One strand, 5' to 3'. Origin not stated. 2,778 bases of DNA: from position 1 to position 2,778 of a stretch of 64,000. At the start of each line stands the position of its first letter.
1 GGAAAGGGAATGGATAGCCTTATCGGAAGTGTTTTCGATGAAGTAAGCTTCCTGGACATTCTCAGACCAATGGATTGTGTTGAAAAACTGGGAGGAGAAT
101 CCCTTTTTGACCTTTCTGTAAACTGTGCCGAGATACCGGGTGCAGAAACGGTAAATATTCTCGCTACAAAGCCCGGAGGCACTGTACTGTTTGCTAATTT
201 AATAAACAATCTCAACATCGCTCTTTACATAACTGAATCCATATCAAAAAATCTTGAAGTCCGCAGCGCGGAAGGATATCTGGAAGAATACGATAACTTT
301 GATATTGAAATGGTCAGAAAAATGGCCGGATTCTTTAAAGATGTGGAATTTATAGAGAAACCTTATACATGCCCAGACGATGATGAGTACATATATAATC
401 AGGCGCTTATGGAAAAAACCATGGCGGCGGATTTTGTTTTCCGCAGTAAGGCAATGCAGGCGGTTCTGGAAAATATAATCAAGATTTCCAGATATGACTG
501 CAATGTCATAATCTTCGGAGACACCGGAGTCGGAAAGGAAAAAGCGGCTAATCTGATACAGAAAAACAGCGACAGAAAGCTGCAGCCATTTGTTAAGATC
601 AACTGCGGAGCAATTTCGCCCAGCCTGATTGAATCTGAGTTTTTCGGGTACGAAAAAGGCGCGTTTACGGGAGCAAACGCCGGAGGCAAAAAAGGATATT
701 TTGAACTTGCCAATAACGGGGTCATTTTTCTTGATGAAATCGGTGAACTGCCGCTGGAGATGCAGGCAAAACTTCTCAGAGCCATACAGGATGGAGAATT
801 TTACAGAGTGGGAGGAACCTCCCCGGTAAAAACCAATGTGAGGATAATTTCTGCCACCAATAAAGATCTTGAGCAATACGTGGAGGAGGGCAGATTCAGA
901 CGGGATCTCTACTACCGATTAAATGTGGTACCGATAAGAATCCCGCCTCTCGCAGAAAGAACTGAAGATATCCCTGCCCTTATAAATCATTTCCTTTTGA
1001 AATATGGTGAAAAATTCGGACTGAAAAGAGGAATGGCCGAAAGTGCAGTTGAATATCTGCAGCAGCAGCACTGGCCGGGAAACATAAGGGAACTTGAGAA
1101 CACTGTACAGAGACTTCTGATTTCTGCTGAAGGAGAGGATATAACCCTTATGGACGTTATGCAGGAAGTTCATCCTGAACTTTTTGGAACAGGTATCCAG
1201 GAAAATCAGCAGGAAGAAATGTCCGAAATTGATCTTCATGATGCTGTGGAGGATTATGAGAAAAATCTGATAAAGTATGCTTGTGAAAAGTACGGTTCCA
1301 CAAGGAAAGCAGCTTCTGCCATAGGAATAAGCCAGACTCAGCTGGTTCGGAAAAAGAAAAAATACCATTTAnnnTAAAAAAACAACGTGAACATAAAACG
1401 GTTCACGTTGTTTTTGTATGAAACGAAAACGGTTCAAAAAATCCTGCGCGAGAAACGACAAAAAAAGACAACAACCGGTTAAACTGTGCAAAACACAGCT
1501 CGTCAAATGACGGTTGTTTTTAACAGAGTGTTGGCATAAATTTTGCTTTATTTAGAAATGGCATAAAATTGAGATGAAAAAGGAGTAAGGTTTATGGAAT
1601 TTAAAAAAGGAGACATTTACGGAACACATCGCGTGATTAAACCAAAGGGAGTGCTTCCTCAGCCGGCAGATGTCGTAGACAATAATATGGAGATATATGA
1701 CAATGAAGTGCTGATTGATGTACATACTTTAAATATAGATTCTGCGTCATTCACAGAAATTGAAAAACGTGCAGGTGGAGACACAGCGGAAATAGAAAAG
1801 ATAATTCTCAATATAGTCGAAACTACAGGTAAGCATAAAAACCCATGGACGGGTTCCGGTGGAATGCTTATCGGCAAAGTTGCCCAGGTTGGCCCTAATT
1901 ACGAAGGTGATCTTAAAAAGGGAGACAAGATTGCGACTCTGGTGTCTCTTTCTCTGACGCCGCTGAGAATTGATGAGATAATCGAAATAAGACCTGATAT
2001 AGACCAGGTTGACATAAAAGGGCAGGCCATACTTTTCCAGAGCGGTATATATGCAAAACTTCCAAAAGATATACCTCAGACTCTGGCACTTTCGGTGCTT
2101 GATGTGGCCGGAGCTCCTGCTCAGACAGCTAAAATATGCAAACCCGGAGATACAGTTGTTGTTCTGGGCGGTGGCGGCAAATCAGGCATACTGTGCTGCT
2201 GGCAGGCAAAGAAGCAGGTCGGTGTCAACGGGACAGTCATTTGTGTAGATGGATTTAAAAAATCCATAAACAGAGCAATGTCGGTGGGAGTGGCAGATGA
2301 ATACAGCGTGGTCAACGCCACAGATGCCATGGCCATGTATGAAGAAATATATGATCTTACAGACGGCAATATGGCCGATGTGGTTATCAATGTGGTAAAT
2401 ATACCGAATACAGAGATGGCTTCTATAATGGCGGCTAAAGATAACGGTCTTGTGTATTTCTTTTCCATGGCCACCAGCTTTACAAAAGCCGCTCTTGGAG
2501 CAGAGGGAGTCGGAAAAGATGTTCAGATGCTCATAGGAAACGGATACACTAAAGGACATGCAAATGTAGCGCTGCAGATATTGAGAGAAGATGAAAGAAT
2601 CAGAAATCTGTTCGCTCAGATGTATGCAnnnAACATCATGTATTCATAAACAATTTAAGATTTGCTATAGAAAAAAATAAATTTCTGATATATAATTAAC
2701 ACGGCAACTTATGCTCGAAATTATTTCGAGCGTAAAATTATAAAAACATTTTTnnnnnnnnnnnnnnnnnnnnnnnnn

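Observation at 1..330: The sigma-54 activator of the lysine operon carries a sensor domain homologous to Kdd, an enzyme it appears to regulate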

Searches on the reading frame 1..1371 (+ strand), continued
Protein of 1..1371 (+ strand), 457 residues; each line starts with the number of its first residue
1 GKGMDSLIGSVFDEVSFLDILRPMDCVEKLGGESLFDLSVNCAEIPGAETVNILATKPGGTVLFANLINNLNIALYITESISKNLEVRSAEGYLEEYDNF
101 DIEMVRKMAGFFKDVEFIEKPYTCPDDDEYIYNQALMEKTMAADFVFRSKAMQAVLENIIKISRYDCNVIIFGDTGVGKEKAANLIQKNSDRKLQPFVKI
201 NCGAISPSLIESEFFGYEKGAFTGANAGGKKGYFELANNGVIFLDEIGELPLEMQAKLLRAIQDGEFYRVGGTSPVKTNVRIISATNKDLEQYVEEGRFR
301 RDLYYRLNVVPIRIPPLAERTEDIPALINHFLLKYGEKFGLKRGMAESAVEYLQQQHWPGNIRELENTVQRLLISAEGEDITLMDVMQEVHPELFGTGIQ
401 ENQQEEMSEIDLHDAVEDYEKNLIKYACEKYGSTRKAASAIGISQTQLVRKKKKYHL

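Call 23: find_encoding_contigs(protein=P0001, flank=10000, max_places=3)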
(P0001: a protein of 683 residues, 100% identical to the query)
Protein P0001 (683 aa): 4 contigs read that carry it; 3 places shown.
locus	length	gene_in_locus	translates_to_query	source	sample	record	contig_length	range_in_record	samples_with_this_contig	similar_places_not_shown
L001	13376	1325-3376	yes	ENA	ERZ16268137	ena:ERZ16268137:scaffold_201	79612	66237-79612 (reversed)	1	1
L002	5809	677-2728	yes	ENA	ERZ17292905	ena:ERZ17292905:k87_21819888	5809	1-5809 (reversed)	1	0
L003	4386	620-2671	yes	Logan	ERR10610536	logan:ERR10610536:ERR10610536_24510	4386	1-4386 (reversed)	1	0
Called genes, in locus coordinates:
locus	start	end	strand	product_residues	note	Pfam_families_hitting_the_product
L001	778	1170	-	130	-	-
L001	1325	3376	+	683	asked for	PF26370:KDD_N, PF00158:Sigma54_activat, PF14532:Sigma54_activ_2, PF25601:AAA_lid_14, PF18024:HTH_50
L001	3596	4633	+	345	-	PF26370:KDD_N, PF00107:ADH_zinc_N (weak)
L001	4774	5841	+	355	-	PF26370:KDD_N, PF00107:ADH_zinc_N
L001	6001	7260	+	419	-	PF04055:Radical_SAM, PF12544:LAM_C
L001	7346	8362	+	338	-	-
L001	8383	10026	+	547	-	PF00488:MutS_V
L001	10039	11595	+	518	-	PF09043:Lys-AminoMut_A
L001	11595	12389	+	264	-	PF16554:OAM_dimer, PF02310:B12-binding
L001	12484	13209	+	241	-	PF01144:CoA_trans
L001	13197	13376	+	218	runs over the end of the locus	PF01144:CoA_trans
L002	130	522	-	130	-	-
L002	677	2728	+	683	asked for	PF26370:KDD_N, PF00158:Sigma54_activat, PF14532:Sigma54_activ_2, PF25601:AAA_lid_14, PF18024:HTH_50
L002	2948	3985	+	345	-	PF26370:KDD_N, PF00107:ADH_zinc_N (weak)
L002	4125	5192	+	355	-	PF26370:KDD_N, PF00107:ADH_zinc_N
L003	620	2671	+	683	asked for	PF26370:KDD_N, PF00158:Sigma54_activat, PF14532:Sigma54_activ_2, PF25601:AAA_lid_14, PF18024:HTH_50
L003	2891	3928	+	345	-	PF26370:KDD_N, PF00107:ADH_zinc_N (weak)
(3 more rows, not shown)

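Call 31: find_encoding_contigs(protein=P0076, flank=8000, max_places=2)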
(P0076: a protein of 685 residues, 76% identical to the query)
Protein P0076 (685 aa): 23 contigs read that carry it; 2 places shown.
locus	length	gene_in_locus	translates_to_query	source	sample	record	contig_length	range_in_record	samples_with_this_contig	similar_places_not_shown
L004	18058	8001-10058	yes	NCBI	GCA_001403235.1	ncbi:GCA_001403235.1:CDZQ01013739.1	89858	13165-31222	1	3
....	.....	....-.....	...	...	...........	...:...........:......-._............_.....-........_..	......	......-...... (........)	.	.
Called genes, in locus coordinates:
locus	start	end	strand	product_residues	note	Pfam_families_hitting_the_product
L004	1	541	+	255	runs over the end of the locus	PF02616:SMC_ScpA, PF04824:Rad21_Rec8 (weak)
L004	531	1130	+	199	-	PF04079:SMC_ScpB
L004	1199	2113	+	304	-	PF02113:Peptidase_S13 (weak), PF00768:Peptidase_S11, PF13354:Beta-lactamase2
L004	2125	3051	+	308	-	-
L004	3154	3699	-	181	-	-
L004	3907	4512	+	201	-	PF13649:Methyltransf_25 (weak), PF06962:rRNA_methylase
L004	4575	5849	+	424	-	PF00890:FAD_binding_2 (faint), PF01134:GIDA, PF01266:DAO (faint), PF03486:HI0933_like (faint), PF07992:Pyr_redox_2 (weak), PF12831:FAD_oxidored, PF01134:GIDA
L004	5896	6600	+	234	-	PF01479:S4, PF00849:PseudoU_synth_2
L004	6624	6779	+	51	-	-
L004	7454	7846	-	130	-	-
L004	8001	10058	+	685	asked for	PF26370:KDD_N, PF00158:Sigma54_activat, PF14532:Sigma54_activ_2, PF25601:AAA_lid_14, PF18024:HTH_50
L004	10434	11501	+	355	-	PF26370:KDD_N, PF00107:ADH_zinc_N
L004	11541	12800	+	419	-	PF04055:Radical_SAM, PF12544:LAM_C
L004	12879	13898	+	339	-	-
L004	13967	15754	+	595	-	PF00488:MutS_V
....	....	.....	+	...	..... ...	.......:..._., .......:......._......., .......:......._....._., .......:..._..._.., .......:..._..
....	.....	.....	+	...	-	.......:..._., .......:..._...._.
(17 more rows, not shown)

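Call 38: find_encoding_contigs(protein=P0061, flank=8000, max_places=1)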
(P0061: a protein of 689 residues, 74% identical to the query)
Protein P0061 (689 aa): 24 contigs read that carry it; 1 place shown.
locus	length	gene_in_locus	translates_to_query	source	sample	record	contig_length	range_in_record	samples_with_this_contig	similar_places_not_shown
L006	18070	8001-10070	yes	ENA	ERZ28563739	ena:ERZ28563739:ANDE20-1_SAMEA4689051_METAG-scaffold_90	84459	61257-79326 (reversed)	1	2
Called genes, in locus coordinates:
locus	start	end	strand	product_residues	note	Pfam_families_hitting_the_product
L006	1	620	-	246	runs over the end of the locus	PF01061:ABC2_membrane, PF12698:ABC2_membrane_3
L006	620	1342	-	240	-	PF02463:SMC_N (weak), PF00005:ABC_tran, PF13304:AAA_21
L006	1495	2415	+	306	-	PF02113:Peptidase_S13, PF13354:Beta-lactamase2, PF00768:Peptidase_S11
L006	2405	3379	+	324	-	-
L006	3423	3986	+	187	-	PF13679:Methyltransf_32 (faint), PF13847:Methyltransf_31, PF13649:Methyltransf_25, PF06962:rRNA_methylase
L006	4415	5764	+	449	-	PF01134:GIDA, PF01266:DAO (faint), PF07992:Pyr_redox_2 (faint), PF12831:FAD_oxidored, PF01134:GIDA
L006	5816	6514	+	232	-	PF07947:YhhN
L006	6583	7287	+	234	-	PF01479:S4, PF00849:PseudoU_synth_2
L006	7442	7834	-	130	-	-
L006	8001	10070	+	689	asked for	PF26370:KDD_N, PF00158:Sigma54_activat, PF14532:Sigma54_activ_2, PF07724:AAA_2 (weak), PF25601:AAA_lid_14, PF18024:HTH_50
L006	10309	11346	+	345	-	PF26370:KDD_N, PF00107:ADH_zinc_N (weak)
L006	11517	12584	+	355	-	PF26370:KDD_N, PF00107:ADH_zinc_N (weak)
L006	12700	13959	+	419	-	PF04055:Radical_SAM, PF12544:LAM_C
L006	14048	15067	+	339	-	-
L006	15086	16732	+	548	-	PF00488:MutS_V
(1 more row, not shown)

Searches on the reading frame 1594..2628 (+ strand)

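Call 8: search_protein_families(library=pfam, proteins=[window:1594-2628:+], max_evalue=0.1)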
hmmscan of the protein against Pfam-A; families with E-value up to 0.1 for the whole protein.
window:1594-2628:+ (345 aa): 1 family
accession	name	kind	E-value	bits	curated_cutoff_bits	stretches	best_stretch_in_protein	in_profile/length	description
PF00107.32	ADH_zinc_N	-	1.7e-07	31.6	31.8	1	201-292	5-90/129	Zinc-binding dehydrogenase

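Call 9: search_protein_families(library=ncbifam, proteins=[window:1594-2628:+], max_evalue=0.001)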
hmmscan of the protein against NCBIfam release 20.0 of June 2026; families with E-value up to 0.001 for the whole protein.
window:1594-2628:+ (345 aa): 5 families
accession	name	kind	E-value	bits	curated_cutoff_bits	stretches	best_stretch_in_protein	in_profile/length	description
NF052381.1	Lys_ferment_KDD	equivalog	6.8e-78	260.7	200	1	10-182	1-177/178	L-erythro-3,5-diaminohexanoate dehydrogenase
TIGR03451.1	mycoS_dep_FDH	equivalog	8.8e-08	31.3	512.9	1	164-287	157-272/358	S-(hydroxymethyl)mycothiol dehydrogenase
NF041097.1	keto_inos_dh_IolM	equivalog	8.2e-07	28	450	1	181-281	203-300/389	scyllo-inosose 3-dehydrogenase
TIGR00692.1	tdh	equivalog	7.8e-06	25.1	458.35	1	155-293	132-263/340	L-threonine 3-dehydrogenase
NF008823.0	PRK11873.1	subfamily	2.5e-05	23.9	263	1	172-236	66-126/272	arsenite methyltransferase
